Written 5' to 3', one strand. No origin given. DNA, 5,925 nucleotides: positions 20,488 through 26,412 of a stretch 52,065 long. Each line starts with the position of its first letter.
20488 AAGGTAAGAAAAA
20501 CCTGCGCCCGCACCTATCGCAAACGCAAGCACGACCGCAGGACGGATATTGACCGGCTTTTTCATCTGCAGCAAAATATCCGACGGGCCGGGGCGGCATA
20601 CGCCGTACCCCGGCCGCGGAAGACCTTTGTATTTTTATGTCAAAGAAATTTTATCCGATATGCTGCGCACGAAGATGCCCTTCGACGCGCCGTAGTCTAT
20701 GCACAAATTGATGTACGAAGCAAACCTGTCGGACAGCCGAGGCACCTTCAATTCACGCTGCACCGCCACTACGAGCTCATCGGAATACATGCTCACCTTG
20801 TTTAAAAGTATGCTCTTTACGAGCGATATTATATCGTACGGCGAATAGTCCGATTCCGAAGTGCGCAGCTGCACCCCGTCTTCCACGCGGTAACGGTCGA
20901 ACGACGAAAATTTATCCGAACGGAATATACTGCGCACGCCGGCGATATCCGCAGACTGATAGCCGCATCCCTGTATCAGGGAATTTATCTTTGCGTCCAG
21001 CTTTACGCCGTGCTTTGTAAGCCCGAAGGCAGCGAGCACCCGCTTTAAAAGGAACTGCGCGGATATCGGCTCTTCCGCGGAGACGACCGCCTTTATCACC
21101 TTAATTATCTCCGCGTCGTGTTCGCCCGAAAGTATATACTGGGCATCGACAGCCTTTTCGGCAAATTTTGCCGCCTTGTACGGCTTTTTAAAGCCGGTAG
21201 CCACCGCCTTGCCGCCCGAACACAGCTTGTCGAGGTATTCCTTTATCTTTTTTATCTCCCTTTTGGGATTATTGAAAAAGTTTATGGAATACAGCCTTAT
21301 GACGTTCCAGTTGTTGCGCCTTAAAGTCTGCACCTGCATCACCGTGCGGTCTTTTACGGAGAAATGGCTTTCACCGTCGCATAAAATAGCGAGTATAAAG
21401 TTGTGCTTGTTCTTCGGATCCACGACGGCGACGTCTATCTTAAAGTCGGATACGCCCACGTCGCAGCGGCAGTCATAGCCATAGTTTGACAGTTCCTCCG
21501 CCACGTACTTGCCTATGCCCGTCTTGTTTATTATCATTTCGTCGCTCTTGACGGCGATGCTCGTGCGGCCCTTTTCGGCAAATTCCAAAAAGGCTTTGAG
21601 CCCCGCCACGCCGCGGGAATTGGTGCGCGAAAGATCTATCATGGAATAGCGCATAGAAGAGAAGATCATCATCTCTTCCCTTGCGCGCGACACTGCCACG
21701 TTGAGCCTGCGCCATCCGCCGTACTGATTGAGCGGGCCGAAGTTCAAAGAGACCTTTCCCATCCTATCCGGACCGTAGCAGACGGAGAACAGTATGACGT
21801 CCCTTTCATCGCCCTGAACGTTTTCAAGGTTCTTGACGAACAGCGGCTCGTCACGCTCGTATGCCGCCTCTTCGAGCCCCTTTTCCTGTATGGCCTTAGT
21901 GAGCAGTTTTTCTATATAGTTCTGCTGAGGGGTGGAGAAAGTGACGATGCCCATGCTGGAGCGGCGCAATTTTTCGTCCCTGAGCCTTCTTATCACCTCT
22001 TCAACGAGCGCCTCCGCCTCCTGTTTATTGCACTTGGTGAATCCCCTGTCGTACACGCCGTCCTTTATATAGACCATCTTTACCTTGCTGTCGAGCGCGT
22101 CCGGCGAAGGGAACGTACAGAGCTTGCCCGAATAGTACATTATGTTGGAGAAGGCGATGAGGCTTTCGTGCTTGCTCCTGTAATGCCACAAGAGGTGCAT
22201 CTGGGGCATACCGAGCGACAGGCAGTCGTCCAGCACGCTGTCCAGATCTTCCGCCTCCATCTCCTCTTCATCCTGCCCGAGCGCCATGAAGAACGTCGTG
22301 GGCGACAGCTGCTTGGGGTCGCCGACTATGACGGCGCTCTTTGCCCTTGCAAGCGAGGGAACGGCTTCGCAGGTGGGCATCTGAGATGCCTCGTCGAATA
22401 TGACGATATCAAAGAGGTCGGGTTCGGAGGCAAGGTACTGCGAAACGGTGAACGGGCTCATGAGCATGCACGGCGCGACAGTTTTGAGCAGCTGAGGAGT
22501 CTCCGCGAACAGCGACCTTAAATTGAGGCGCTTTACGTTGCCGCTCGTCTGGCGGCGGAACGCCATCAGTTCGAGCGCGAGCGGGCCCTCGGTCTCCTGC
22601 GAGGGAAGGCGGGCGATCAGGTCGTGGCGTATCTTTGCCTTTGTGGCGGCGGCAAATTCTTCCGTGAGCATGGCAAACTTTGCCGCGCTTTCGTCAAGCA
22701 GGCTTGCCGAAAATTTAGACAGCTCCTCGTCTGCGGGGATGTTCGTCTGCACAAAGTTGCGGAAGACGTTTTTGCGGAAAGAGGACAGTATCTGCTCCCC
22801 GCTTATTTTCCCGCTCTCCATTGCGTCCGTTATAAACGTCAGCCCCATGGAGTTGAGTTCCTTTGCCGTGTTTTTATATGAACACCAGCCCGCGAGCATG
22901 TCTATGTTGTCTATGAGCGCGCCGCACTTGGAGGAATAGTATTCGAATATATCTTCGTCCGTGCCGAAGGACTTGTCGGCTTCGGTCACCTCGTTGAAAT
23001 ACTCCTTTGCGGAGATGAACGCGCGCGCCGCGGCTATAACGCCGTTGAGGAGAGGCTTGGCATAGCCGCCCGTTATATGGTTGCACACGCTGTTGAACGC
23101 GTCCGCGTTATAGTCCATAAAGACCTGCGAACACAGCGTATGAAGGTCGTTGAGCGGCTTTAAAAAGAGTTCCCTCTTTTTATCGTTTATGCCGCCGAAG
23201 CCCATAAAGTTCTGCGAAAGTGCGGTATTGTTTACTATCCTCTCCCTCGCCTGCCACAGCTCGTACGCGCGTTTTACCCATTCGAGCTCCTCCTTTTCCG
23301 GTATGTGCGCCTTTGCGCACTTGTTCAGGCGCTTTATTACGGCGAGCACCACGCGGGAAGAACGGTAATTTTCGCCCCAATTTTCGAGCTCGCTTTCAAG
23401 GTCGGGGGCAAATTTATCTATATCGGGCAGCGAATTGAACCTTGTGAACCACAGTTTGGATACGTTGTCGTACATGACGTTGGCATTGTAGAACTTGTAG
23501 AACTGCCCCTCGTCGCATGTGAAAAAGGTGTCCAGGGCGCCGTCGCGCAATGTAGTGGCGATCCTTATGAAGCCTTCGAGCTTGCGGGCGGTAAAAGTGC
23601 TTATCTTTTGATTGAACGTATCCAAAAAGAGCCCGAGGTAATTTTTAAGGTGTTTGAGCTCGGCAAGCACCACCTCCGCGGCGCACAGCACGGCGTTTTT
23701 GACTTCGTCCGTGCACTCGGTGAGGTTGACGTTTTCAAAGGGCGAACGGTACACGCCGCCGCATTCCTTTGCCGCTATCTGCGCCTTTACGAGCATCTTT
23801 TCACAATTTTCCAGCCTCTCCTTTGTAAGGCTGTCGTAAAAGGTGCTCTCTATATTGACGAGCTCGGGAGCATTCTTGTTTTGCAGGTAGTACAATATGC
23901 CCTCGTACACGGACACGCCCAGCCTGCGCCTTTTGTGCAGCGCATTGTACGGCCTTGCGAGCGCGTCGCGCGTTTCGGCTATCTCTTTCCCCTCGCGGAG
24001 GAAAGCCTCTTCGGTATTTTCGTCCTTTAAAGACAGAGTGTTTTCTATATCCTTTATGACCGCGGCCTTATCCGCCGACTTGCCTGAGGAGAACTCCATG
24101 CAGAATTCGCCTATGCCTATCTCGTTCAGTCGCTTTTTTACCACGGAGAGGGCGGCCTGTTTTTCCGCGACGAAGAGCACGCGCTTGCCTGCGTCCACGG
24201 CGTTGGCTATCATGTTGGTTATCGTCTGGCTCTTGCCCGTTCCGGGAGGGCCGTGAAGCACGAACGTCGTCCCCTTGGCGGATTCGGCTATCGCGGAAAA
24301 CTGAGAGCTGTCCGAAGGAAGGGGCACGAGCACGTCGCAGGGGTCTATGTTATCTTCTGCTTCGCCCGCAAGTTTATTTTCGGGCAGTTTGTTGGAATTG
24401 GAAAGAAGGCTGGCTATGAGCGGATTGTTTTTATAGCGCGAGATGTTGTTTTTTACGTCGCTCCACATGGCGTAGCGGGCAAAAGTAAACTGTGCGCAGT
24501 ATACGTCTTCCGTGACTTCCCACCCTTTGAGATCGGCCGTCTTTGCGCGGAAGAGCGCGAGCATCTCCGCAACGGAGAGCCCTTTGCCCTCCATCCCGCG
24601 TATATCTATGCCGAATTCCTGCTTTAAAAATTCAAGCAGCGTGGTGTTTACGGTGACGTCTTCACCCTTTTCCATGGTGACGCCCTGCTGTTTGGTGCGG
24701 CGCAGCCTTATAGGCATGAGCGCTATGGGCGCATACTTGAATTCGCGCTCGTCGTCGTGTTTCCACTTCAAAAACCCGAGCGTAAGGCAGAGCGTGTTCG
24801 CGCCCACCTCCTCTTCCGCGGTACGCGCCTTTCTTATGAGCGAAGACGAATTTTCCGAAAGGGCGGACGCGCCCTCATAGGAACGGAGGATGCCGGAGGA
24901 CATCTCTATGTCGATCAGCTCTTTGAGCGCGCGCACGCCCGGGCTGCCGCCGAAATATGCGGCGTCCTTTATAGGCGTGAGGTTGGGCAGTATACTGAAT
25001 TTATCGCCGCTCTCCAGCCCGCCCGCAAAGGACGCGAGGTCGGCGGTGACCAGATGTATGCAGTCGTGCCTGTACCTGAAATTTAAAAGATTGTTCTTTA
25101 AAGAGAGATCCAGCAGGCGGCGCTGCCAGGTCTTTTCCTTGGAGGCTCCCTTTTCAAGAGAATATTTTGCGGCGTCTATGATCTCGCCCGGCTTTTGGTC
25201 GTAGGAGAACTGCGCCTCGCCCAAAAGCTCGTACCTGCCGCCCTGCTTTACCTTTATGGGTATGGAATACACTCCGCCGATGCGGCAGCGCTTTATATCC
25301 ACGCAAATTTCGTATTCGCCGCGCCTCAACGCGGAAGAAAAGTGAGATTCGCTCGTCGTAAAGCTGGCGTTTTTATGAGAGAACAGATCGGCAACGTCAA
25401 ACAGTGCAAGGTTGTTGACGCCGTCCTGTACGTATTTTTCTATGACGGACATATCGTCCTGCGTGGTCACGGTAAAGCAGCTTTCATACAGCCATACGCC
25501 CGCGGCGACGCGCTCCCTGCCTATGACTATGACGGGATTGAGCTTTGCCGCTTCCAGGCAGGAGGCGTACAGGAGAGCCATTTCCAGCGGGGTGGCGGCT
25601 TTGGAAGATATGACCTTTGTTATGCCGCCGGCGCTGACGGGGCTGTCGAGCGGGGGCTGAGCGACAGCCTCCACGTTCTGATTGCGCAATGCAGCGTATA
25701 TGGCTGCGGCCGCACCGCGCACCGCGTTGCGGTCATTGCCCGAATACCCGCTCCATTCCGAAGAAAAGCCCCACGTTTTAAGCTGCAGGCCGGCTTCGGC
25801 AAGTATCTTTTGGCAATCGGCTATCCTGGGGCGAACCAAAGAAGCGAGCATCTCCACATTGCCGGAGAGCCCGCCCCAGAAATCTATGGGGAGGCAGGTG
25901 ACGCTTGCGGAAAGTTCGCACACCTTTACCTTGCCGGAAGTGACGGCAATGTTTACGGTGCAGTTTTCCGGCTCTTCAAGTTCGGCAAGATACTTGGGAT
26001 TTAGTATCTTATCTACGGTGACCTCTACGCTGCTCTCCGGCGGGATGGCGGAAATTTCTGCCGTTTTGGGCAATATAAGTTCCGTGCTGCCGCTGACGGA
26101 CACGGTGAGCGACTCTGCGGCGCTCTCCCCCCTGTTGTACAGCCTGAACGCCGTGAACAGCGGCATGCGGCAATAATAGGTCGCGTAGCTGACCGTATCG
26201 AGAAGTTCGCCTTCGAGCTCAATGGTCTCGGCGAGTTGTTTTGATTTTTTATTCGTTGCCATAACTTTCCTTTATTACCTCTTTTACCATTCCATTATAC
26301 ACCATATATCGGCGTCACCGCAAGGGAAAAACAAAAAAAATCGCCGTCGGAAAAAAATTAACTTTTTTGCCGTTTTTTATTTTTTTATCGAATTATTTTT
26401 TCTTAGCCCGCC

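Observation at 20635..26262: Stand-alone 1,875-aa helicase-nuclease (DUF4011 / Upf1-like SF1 / Vsr-DUF559-like fold / DUF3320-like): Hhe-type candidate immunity gene with an unassigned N-terminal module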

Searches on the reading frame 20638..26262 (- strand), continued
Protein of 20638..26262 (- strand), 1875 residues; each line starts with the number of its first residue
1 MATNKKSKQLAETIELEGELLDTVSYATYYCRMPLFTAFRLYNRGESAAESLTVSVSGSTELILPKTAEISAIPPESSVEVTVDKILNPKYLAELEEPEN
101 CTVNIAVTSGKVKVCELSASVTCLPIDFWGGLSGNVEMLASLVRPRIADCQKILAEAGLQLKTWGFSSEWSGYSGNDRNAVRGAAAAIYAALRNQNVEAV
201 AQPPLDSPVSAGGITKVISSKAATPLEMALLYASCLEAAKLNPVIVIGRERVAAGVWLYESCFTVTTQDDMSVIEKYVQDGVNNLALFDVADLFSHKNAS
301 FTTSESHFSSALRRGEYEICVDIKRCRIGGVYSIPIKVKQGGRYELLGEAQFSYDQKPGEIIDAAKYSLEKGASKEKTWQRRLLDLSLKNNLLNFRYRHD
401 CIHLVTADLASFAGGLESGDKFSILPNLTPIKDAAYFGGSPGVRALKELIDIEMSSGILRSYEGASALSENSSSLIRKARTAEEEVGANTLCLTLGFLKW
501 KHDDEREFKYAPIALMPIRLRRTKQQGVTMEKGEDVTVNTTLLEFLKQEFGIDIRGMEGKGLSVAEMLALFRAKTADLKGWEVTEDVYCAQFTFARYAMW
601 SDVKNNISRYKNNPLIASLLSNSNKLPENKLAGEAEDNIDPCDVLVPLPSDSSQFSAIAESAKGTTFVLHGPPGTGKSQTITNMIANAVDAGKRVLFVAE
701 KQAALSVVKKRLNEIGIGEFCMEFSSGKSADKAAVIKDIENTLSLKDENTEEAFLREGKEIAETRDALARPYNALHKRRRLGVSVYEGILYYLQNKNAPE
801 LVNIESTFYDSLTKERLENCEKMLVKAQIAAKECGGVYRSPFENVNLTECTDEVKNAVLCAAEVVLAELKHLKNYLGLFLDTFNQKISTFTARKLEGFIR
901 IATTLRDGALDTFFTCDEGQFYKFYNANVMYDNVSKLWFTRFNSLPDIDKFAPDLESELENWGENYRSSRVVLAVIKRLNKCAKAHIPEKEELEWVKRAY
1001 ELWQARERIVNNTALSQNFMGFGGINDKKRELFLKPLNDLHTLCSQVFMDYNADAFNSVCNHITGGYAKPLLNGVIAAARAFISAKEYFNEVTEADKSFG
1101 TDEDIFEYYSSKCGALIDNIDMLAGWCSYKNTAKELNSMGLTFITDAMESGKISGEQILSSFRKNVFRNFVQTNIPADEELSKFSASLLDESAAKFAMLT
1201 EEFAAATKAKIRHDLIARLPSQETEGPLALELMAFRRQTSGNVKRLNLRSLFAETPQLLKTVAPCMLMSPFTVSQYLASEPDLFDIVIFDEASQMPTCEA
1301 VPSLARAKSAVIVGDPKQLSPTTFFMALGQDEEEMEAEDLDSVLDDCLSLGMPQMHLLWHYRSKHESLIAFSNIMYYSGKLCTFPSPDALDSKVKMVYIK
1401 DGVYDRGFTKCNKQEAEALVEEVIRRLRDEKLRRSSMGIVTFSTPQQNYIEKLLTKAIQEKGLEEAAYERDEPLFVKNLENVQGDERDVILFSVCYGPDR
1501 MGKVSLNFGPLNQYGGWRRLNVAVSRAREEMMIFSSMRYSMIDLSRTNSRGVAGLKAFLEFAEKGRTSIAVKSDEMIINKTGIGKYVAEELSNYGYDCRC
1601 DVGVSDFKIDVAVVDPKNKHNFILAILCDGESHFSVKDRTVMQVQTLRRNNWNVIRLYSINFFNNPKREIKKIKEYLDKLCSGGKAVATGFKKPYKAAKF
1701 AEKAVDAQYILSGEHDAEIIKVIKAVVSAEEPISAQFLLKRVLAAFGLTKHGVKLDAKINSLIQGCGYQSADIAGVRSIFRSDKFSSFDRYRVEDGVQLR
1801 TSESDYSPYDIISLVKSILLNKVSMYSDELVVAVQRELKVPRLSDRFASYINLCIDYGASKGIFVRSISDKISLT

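Call 81: search_protein_families(library=padloc, proteins=[L103:7965-13853:+], max_evalue=0.00001)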
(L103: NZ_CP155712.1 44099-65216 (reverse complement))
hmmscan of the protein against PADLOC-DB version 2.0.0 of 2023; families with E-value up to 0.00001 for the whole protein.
L103:7965-13853:+ (1963 aa): 5 families
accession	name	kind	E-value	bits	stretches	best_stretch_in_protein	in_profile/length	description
PDLC05009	PDC-S37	-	0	1182.8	1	368-1961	9-1531/1550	-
PDLC02194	Hhe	-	1.3e-180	600.8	2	1128-1705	1198-1776/1911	-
PDLC03920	MkoA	-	1.5e-28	97.6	2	1303-1566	788-1077/1112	-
PDLC03924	MkoC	-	2.3e-26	90.2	1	1262-1565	615-944/1136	-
PDLC03921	MkoA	-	7.7e-14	48.3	1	1304-1563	1294-1565/1607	-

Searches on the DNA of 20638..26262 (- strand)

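Call 78: search_dna_similar(query=L103:7965-13856:+, collection=ecoli_genomes, mode=near, max_rows=10)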
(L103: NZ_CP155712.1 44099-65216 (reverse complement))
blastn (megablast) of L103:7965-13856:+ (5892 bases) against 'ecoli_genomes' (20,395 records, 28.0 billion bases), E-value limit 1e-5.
No match.

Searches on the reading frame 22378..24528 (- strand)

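Call 20: search_protein_families(library=pfam, proteins=[window:22378-24528:-], max_evalue=1)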
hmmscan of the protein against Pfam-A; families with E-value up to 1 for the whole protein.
seq(717 aa): 24 families
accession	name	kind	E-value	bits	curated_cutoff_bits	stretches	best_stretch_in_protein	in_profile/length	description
PF13086.12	AAA_11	-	1.6e-09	38.3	27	1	73-136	3-74/257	AAA domain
PF04851.21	ResIII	-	6.3e-06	26.6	22.5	1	85-154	22-95/164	Type III restriction enzyme, res subunit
PF13245.12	AAA_19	-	2.5e-05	24.9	25.1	1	76-134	1-61/134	AAA domain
PF13604.12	AAA_30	-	8.1e-05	22.9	27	1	75-134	5-66/191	AAA domain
PF10236.15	DAP3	-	0.0026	17.5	23.1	1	77-124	14-61/311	Mitochondrial ribosomal death-associated protein 3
PF01637.24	ATPase_2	-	0.004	17.4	33.2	1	79-127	13-61/225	ATPase domain predominantly from Archaea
PF09848.15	SLFN-g3_helicase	-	0.0063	16.3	24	1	88-136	3-53/354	Schlafen group 3, DNA/RNA helicase domain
PF25199.1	nSTAND_NTPase5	-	0.0072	16.6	34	1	81-129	36-85/145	Novel STAND NTPase 5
PF01695.23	IstB_IS21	-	0.015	15.2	24.1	1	89-123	95-129/238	IstB-like ATP binding protein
PF13191.12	AAA_16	-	0.016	16.1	32.6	1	84-123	23-59/167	AAA ATPase domain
PF13401.12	AAA_22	-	0.017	15.8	27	1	89-171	8-64/130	AAA domain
PF00580.27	UvrD-helicase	-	0.021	14.9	23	1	76-136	5-67/271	UvrD/REP helicase N-terminal domain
PF02456.21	Adeno_IVa2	-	0.029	13.6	21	1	72-141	73-144/370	Adenovirus IVa2 protein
PF24883.2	NPHP3_N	-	0.032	14.9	24.8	1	74-119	9-55/164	Nephrocystin 3, N-terminal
PF00270.35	DEAD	-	0.037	14.2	26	1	76-140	4-71/167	DEAD/DEAH box helicase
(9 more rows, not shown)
